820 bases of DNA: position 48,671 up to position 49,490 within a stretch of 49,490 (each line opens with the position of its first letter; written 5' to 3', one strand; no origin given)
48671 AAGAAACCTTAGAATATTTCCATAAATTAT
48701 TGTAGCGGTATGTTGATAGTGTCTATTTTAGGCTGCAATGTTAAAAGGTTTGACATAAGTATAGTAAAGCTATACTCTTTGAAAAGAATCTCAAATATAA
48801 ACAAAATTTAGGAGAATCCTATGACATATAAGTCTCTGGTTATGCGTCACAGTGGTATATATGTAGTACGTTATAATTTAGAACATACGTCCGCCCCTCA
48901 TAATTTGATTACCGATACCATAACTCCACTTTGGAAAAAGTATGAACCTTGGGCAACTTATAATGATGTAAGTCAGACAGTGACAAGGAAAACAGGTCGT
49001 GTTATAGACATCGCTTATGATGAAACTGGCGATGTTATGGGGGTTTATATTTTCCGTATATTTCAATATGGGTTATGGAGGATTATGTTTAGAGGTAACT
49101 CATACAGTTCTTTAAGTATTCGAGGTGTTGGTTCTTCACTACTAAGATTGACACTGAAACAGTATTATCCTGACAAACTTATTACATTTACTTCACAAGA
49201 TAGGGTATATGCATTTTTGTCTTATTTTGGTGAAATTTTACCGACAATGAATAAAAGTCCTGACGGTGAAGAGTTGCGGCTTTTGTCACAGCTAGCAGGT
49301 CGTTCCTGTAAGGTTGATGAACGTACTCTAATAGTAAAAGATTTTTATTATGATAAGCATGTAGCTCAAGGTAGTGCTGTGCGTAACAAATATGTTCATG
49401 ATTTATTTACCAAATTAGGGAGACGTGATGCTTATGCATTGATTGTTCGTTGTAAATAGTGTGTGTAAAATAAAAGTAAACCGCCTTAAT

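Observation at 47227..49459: Terminator-bracketed micro-ORF, stand-alone M16B peptidase and GNAT-like gene: candidate peptide-maturation (RiPP-like or signalling-peptide) module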

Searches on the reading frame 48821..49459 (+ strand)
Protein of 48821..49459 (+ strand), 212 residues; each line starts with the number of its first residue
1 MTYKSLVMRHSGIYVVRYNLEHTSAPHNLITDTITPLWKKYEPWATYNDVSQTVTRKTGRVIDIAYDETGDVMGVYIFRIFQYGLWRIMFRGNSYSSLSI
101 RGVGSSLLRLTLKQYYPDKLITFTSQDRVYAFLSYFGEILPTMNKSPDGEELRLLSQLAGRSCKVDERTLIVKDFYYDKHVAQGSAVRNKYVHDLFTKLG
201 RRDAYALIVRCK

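Call 6: search_protein_families(library=pfam, proteins=[window:48821-49459:+], max_evalue=0.01)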
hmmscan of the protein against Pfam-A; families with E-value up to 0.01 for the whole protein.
window:48821-49459:+ (212 aa): 0 families

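Call 7: search_protein_families(library=ncbifam, proteins=[window:48821-49459:+], max_evalue=0.1)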
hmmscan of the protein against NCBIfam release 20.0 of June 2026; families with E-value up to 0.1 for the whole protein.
window:48821-49459:+ (212 aa): 0 families
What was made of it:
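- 48821..49459 (+): Divergent, basic (pI 9.5) GNAT-fold acyltransferase, 212 aa. It has an R-G-x-G-x-x CoA-loop motif (RGVGSS) and a roughly 70-residue C-terminal extension. The window protein itself has no Pfam or NCBIfam hit (calls 6, 7).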

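Call 9: find_homologous_proteins(query=window:48821-49459:+)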
Query window:48821-49459:+ (212 aa): 6 proteins with E <= 0.001 among 144 candidates.
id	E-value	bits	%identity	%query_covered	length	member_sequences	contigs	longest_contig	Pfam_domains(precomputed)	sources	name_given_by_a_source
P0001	3.1e-139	480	100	100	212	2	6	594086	-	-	-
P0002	7.9e-80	286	63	98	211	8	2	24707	-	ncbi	-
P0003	5.6e-73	263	54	98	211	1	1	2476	-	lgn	-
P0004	4.3e-68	247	55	99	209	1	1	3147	-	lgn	-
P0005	1.6e-65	239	52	93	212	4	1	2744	-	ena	-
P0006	1.8e-54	203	47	98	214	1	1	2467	-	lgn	-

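Call 10: find_encoding_contigs(protein=P0002, flank=10000, max_places=4)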
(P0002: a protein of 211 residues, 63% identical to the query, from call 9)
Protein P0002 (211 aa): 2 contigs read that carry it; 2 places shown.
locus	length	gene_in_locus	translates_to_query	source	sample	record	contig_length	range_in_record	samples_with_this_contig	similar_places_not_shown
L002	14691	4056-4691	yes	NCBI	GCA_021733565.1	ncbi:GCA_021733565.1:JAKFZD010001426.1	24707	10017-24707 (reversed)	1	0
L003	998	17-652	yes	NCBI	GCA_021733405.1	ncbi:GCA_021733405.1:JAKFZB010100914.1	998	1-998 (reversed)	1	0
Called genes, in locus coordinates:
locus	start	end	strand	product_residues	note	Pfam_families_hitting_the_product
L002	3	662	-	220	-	?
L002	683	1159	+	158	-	PF00886:Ribosomal_S16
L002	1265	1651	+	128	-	PF13083:KH_KhpA-B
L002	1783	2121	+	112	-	-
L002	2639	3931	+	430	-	PF00675:Peptidase_M16, PF05193:Peptidase_M16_C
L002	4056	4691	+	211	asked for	-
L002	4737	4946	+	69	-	-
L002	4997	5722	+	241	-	-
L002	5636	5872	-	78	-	-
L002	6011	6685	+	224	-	PF01746:tRNA_m1G_MT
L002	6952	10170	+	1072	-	PF04563:RNA_pol_Rpb2_1, PF04561:RNA_pol_Rpb2_2, PF04565:RNA_pol_Rpb2_3, PF10385:RNA_pol_Rpb2_45, PF00562:RNA_pol_Rpb2_6, PF04560:RNA_pol_Rpb2_7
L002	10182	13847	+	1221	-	PF04997:RNA_pol_Rpb1_1, PF00623:RNA_pol_Rpb1_2, PF04983:RNA_pol_Rpb1_3, PF05000:RNA_pol_Rpb1_4, PF04998:RNA_pol_Rpb1_5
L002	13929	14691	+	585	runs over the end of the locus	PF01807:Zn_ribbon_DnaG, PF08275:DNAG_N, PF01751:Toprim, PF13155:Toprim_2, PF13362:Toprim_3 (weak), PF13662:Toprim_4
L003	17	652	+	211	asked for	-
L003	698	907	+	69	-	-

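Call 11: find_encoding_contigs(protein=P0003, flank=10000, max_places=3)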
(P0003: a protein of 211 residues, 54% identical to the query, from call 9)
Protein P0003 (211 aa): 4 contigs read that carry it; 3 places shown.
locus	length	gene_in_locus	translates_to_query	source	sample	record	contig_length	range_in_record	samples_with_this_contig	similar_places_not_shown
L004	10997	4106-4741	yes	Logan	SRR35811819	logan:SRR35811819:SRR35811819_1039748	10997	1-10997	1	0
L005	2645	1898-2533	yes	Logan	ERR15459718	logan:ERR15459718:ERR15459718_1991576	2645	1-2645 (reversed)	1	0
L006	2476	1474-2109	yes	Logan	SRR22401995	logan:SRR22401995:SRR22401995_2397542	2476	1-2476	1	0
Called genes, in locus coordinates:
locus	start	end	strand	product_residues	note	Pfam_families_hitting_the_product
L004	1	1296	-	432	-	?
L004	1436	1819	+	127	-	PF00886:Ribosomal_S16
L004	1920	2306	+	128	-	PF13083:KH_KhpA-B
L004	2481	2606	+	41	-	-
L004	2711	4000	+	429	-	PF00675:Peptidase_M16, PF05193:Peptidase_M16_C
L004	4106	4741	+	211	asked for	-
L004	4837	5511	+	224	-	PF01746:tRNA_m1G_MT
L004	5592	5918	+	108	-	-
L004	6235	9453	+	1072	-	PF04563:RNA_pol_Rpb2_1, PF04561:RNA_pol_Rpb2_2, PF04565:RNA_pol_Rpb2_3, PF10385:RNA_pol_Rpb2_45, PF00562:RNA_pol_Rpb2_6, PF04560:RNA_pol_Rpb2_7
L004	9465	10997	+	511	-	?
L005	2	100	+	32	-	?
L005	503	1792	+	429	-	PF00675:Peptidase_M16, PF05193:Peptidase_M16_C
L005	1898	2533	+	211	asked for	-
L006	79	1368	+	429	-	PF00675:Peptidase_M16, PF05193:Peptidase_M16_C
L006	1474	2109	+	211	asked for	-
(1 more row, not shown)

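Call 12: find_encoding_contigs(protein=P0004, flank=10000, max_places=3)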
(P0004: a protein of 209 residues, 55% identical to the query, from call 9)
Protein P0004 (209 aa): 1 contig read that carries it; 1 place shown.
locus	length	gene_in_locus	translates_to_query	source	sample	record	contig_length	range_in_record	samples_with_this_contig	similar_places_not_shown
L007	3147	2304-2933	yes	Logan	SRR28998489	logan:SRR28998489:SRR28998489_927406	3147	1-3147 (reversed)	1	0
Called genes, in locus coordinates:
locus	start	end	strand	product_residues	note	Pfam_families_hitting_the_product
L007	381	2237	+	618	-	PF02897:Peptidase_S9_N (weak), PF02129:Peptidase_S15, PF00326:Peptidase_S9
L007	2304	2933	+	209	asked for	-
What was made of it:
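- The GNAT stays with the micro-ORF even when M16 is replaced by S9 (call 12).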

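Call 13: find_encoding_contigs(protein=P0005, flank=10000, max_places=3)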
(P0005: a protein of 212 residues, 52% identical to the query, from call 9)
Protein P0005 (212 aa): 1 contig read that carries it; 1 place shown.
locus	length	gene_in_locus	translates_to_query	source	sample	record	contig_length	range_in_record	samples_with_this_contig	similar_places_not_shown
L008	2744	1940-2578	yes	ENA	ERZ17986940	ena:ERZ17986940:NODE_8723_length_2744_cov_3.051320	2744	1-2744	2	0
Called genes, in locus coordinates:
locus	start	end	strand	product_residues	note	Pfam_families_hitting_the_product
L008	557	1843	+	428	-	PF00675:Peptidase_M16, PF05193:Peptidase_M16_C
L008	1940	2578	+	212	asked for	-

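Call 14: find_encoding_contigs(protein=P0006, flank=10000, max_places=3)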
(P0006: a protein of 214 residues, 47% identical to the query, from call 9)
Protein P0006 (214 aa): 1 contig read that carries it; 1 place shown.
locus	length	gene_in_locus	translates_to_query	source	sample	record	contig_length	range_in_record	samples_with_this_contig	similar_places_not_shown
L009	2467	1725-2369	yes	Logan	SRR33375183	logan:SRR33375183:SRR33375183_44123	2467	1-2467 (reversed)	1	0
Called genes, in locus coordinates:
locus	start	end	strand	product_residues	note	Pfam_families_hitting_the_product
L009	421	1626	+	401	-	PF00675:Peptidase_M16, PF05193:Peptidase_M16_C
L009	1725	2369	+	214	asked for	-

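Call 25: find_related_loci(query=A1, collection=genome_contigs, flank=6000)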
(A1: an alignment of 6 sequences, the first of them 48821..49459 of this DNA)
Query A1 (212 aa) in genome_contigs; peptide patterns used: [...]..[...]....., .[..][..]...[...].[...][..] (x = any residue, [..] = any of these).
16 stretches matched a pattern, but none encodes a relative of the query by tblastn (E <= 1e-3).

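Call 31: predict_structure(alignment_id=A1)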
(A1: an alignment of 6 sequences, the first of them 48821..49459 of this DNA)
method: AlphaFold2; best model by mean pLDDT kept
length: 212 residues; sequences in the alignment: 6
mean_pLDDT: 60.9   pTM: 0.61
mean pLDDT of the five models: 60.9, 60.9, 60.1, 57.9, 57.1
residues with pLDDT >= 90: 18; 70-90: 65; 50-70: 47; < 50: 82
segments of 3 or more residues with pLDDT < 50: 124-146, 156-212
pLDDT, mean of each block of 10 residues (from residue 1): 66 86 87 87 75 78 89 85 65 71 63 67 45 34 44 49 42 38 36 45 36 26
secondary structure, 60 per line:
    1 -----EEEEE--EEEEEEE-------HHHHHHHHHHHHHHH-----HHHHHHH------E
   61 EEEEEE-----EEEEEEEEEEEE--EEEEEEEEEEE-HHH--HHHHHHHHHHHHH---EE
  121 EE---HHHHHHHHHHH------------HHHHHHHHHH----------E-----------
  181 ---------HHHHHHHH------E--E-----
elements in order: E6-10 E13-19 H27-41 H47-53 E60-66 E72-83 E86-96 H103-115 E119-122 H126-136 H149-158 H190-197

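Call 33: search_protein_representatives(alignment_id=A1)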
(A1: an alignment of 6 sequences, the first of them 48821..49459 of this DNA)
Query: 6 sequences, 211 profile positions. Proteins with E-value up to 0.001 (for the whole library): 28; up to 1e-10: 11; up to 1e-30: 5. The best 28 are listed.
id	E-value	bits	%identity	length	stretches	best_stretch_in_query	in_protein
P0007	7.4e-81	287.0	-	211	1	1-209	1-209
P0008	1.4e-76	273.0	-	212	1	5-211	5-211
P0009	2.1e-76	272.5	-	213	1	4-209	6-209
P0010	2.9e-49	183.8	-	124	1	88-210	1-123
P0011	4.0e-42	160.5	-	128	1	1-127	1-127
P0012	3.5e-16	75.7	-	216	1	21-208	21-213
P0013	5.4e-15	71.8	-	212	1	29-208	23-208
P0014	1.2e-14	70.7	-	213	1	22-208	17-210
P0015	2.3e-14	69.7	-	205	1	21-209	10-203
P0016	1.3e-11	60.8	-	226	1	26-207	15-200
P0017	6.3e-11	58.5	-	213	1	11-208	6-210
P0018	1.1e-10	57.7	-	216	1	23-208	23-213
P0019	2.8e-10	56.4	-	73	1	1-57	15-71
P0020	2.4e-08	50.1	-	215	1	28-207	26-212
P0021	1.5e-07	47.5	-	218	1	29-209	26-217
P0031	3.1e-04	36.7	-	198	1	45-210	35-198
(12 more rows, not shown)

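Call 35: fold_search(model_id=the predicted structure, library=pdb)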
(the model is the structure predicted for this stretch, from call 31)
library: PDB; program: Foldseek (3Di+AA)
matches with E <= 10: 1065; with E <= 0.001: 135
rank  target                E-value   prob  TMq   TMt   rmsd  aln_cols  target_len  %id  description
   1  3i9s_B                3.0e-06  1.00  0.40  0.50  11.5       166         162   17  Structure from the mobile metagenome of V.cholerae. Integron cassette protein VCH_CASS6 (released 2009-08-11)
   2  4u9w_D                4.7e-06  1.00  0.42  0.45   5.3       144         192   13  Crystal Structure of NatD bound to H4/H2A peptide and CoA (released 2015-01-28)
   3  7kd7_A                5.0e-06  1.00  0.41  0.43   5.5       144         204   12  Crystal structure of human NatD (NAA40) bound to a bisubstrate analogue (released 2021-06-16)
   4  7kd7_D                5.4e-06  1.00  0.40  0.42   5.4       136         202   12  Crystal structure of human NatD (NAA40) bound to a bisubstrate analogue (released 2021-06-16)
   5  4u9w_A                5.7e-06  1.00  0.41  0.44   5.5       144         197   12  Crystal Structure of NatD bound to H4/H2A peptide and CoA (released 2015-01-28)
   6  7kpu_A                6.9e-06  1.00  0.41  0.44   5.5       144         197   12  Crystal structure of human NatD (NAA40) bound to a bisubstrate analogue with a C-3 linker (released 2021-06-16)
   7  3i9s_A                6.9e-06  1.00  0.40  0.50  11.6       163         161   17  Structure from the mobile metagenome of V.cholerae. Integron cassette protein VCH_CASS6 (released 2009-08-11)
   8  4u9w_B                8.9e-06  1.00  0.42  0.44   5.3       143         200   10  Crystal Structure of NatD bound to H4/H2A peptide and CoA (released 2015-01-28)
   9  9mgu                  8.9e-06  1.00  0.39  0.50   9.4       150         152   13  Structure of aminoglycoside acetyltransferase AAC(3)-Ia in complex with CoA (released 2025-09-03)
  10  3bj8_C                8.9e-06  1.00  0.35  0.45  12.8       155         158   12  Spermine/spermidine N1-acetyltransferase from mouse: Crystal structure of a ternary complex reveals solvent-mediated s (released 2008-09-16)
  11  4u9v                  9.5e-06  1.00  0.42  0.44   6.2       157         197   12  Crystal structure of NatD (Naa40p) bound to acetyl CoA (released 2015-01-28)
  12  4u9w_C                1.1e-05  1.00  0.42  0.45   5.3       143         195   10  Crystal Structure of NatD bound to H4/H2A peptide and CoA (released 2015-01-28)
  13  4ua3_A                1.2e-05  1.00  0.40  0.45   5.2       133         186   12  Crystal structure of selenomethionine labeled SpNatD (released 2015-01-28)
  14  7kpu_D                1.4e-05  1.00  0.40  0.43   5.3       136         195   12  Crystal structure of human NatD (NAA40) bound to a bisubstrate analogue with a C-3 linker (released 2021-06-16)
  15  3i9s_D                1.6e-05  1.00  0.38  0.48  11.7       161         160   17  Structure from the mobile metagenome of V.cholerae. Integron cassette protein VCH_CASS6 (released 2009-08-11)
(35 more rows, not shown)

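Call 36: search_protein_families(library=pfam, alignment_id=A2, max_evalue=0.01)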
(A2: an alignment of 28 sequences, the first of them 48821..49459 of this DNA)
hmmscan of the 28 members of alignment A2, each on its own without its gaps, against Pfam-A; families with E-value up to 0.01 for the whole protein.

A. member 1, window:48821-49459:+ (212 aa): 0 families

B. families by the number of members that match (of 28 scanned): 6 families
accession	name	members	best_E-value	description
PF00583.31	Acetyltransf_1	8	9.6e-09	Acetyltransferase (GNAT) family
PF13508.13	Acetyltransf_7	4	2.7e-06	Acetyltransferase (GNAT) domain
PF13673.13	Acetyltransf_10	3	7.1e-06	Acetyltransferase (GNAT) domain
PF14542.12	Acetyltransf_CG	2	0.0012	GCN5-related N-acetyl-transferase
PF13527.13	Acetyltransf_9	1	7e-05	Acetyltransferase (GNAT) domain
PF13565.12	HTH_32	1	0.006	Homeodomain-like domain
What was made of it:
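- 48821..49459 (+): Eight of 28 family members hit Pfam Acetyltransf_1 (call 36).
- On GNAT (Gcn5-related N-acetyltransferase) superfamily: Eight of 28 family members hit PF00583, best E = 9.6e-09 (call 36).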

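Call 38: search_solved_structures(query=A2, max_evalue=1)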
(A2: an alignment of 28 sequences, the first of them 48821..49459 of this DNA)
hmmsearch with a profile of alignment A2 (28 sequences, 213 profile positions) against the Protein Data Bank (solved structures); distinct sequences matched with E-value up to 1: 19.
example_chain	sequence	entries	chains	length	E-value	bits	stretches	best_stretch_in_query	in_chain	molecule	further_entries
3pp9_A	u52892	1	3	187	0.00083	22.1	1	19-128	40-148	Putative streptothricin acetyltransferase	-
4f6a_A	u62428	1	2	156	0.014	18.2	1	9-115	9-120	BH1408 protein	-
5f46_A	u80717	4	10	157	0.037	16.7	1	11-107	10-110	aminoglycoside acetyltransferase meta-AAC0020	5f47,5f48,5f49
5u08_A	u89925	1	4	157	0.038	16.7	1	11-107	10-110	aminoglycoside acetyltransferase meta-AAC0020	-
4e0a_A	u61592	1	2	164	0.054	16.2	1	21-115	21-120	BH1408 protein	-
2bei_A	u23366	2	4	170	0.1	15.3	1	66-107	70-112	Diamine acetyltransferase 2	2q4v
4mbu_A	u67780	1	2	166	0.11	15.2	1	33-113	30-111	Similar to N-acetyltransferase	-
3i9s_A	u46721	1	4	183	0.12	15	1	43-107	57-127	Integron cassette protein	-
6yga_A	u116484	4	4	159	0.14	14.8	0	85-124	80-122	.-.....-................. 30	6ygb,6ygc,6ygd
3ld2_A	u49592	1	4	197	0.24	14.1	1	44-116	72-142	Putative acetyltransferase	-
3bln_A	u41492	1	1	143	0.28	13.9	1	58-124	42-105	Acetyltransferase GNAT family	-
2atr_A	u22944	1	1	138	0.35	13.6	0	81-115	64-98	acetyltransferase, GNAT family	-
3t9y_A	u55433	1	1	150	0.42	13.3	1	29-106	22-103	Acetyltransferase, GNAT family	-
6yug_A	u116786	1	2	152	0.49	13.1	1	57-115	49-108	Diamine acetyltransferase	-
5isv_A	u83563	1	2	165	0.51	13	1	54-115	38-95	Ribosomal-protein-alanine acetyltransferase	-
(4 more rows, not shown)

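Call 39: find_homologous_proteins(query=A2, max_evalue=0.001)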
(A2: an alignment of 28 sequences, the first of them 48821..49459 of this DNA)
Query A2 (28 sequences) (212 aa, profile of the alignment): 11 proteins with E <= 0.001 among 2503 candidates.
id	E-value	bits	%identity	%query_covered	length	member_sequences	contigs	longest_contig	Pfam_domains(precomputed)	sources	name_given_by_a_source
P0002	5.9e-65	237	63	98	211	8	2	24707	-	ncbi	-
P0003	1.2e-64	236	54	98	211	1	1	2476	-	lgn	-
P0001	7.7e-63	230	100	100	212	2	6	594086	-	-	-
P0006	2.6e-62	228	47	98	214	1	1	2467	-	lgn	-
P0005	1.6e-61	226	52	93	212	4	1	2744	-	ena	-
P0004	2.8e-60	221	55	99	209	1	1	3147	-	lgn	-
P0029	3.5e-60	221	23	85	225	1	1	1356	-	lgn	-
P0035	1.1e-49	187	24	97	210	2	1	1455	-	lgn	-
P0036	4.1e-48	182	32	52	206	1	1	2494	-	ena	-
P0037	8.2e-48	181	24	85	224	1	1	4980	-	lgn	-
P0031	2.9e-45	172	24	54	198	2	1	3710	PF00583.32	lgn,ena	-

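Call 40: find_encoding_contigs(protein=P0037, flank=5000, max_places=3)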
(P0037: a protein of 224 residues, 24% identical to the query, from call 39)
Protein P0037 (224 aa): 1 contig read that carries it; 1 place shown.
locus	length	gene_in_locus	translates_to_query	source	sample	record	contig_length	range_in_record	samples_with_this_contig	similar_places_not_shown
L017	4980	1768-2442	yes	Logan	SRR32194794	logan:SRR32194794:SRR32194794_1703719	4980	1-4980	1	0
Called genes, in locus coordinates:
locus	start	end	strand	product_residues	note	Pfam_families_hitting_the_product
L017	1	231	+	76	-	?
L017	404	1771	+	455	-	PF00591:Glycos_transf_3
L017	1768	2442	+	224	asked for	-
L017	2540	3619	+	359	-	PF01546:Peptidase_M20, PF07687:M20_dimer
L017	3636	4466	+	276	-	PF03437:BtpA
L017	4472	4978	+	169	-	?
